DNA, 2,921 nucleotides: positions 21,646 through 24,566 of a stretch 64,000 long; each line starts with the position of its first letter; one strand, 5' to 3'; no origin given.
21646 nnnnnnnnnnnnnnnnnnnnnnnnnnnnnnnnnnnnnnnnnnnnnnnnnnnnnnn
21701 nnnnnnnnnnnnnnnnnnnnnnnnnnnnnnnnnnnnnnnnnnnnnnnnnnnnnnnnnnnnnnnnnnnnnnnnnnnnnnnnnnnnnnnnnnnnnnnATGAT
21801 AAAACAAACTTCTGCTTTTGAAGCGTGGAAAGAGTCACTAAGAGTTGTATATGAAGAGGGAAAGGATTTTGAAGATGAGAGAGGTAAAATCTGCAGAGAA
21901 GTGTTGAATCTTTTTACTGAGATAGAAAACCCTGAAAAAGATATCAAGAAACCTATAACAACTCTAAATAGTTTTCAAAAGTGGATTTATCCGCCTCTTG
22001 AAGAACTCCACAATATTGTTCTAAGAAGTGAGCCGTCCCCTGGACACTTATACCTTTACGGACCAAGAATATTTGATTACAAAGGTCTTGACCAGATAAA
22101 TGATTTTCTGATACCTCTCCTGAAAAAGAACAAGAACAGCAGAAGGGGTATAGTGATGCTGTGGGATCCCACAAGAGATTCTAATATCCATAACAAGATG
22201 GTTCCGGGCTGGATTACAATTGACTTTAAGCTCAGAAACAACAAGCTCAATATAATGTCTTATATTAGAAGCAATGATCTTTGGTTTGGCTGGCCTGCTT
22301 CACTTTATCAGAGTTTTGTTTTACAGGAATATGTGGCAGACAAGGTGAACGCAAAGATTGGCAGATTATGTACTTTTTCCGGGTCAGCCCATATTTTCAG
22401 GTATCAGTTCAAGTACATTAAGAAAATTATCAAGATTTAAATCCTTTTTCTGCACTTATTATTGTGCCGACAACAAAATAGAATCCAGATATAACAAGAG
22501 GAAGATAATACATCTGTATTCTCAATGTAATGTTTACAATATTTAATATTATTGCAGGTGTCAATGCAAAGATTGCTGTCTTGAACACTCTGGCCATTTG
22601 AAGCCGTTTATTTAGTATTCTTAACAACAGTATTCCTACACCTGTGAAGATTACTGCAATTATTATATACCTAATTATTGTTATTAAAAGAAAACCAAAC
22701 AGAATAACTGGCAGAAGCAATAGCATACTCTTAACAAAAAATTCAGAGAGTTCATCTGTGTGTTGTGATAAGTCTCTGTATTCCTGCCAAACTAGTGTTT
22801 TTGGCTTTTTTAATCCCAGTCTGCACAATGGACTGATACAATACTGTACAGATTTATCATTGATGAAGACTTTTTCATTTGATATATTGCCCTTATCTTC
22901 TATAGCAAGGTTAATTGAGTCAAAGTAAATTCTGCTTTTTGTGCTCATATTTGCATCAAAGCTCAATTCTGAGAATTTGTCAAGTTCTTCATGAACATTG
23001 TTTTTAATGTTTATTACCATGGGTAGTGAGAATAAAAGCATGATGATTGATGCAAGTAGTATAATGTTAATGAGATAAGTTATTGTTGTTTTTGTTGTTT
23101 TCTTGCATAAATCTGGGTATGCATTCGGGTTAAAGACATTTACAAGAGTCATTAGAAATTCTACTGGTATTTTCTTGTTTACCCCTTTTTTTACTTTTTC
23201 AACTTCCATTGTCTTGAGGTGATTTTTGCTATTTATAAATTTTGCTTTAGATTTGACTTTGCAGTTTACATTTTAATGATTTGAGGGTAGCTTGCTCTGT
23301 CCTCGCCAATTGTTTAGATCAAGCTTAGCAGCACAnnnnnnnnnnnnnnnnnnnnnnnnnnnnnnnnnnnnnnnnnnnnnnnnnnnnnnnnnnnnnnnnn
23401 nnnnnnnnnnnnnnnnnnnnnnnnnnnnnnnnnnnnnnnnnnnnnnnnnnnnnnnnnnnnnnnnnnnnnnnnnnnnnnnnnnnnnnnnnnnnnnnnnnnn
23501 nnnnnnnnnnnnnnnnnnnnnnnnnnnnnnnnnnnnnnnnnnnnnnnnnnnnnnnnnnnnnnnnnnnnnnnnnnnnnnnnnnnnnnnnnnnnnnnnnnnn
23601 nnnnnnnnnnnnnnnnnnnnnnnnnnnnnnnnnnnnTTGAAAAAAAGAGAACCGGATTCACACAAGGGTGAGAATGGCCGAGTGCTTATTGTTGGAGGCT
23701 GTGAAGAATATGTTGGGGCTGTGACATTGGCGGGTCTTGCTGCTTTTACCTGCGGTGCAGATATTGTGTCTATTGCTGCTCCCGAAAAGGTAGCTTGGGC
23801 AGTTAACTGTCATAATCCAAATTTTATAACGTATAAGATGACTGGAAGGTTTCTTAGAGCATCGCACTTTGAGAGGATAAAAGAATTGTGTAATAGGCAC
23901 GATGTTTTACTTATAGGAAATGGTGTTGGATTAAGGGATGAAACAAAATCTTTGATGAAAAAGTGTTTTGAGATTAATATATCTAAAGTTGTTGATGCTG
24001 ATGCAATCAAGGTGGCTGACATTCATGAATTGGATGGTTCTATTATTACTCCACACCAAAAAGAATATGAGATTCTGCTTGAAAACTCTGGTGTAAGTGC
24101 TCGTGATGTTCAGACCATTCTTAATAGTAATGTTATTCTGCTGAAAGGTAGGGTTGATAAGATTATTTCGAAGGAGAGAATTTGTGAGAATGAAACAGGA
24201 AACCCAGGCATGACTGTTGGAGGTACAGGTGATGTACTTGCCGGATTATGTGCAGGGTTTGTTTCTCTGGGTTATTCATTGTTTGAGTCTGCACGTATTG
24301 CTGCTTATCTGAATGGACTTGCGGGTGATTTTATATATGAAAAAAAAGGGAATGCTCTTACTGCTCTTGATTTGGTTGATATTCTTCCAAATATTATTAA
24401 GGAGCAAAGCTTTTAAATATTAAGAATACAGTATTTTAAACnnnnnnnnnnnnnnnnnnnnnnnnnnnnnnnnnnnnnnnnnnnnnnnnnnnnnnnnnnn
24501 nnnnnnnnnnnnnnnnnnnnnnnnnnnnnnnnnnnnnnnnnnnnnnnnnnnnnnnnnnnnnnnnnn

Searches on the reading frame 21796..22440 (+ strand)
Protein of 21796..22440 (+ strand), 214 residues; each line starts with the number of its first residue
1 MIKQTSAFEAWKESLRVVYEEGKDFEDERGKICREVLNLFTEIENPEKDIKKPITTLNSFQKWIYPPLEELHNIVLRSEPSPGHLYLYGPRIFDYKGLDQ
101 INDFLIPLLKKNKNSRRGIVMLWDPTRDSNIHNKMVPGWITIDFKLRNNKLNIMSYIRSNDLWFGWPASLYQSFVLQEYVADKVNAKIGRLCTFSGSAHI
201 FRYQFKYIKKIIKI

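Call 45: search_protein_families(library=pfam, proteins=[window:21796-22440:+], max_evalue=0.001)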
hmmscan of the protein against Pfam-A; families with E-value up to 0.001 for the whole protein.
window:21796-22440:+ (214 aa): 1 family
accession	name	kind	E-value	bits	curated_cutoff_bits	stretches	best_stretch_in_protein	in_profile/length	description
PF00303.24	Thymidylat_synt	-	3.4e-17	62.9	24.3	1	91-212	99-222/266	Thymidylate synthase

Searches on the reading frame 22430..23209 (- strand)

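Call 45: search_protein_families(library=pfam, proteins=[window:22430-23209:-], max_evalue=0.001)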
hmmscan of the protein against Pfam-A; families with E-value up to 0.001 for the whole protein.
window:22430-23209:- (259 aa): 1 family
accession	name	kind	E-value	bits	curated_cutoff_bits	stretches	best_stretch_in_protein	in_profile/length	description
PF06691.16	DUF1189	-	1.6e-11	44.7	28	1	25-247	8-242/244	Protein of unknown function (DUF1189)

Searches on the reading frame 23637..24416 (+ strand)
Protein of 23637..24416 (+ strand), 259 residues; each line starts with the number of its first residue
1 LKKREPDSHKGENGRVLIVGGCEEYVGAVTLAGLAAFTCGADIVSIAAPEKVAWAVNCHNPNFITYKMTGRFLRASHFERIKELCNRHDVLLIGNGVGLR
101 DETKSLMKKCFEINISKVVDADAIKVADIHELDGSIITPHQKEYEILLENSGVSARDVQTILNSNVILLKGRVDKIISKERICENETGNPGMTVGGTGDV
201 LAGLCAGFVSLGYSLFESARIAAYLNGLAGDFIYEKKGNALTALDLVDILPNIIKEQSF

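Call 8: search_protein_families(library=pfam, proteins=[window:23637-24416:+], max_evalue=0.01)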
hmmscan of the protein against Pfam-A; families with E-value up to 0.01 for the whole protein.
window:23637-24416:+ (259 aa): 1 family
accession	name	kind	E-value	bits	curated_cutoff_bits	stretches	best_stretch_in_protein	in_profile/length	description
PF01256.23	Carb_kinase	-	8.4e-45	153.6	27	1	16-251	1-241/242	NAD(P)H-hydrate dehydratase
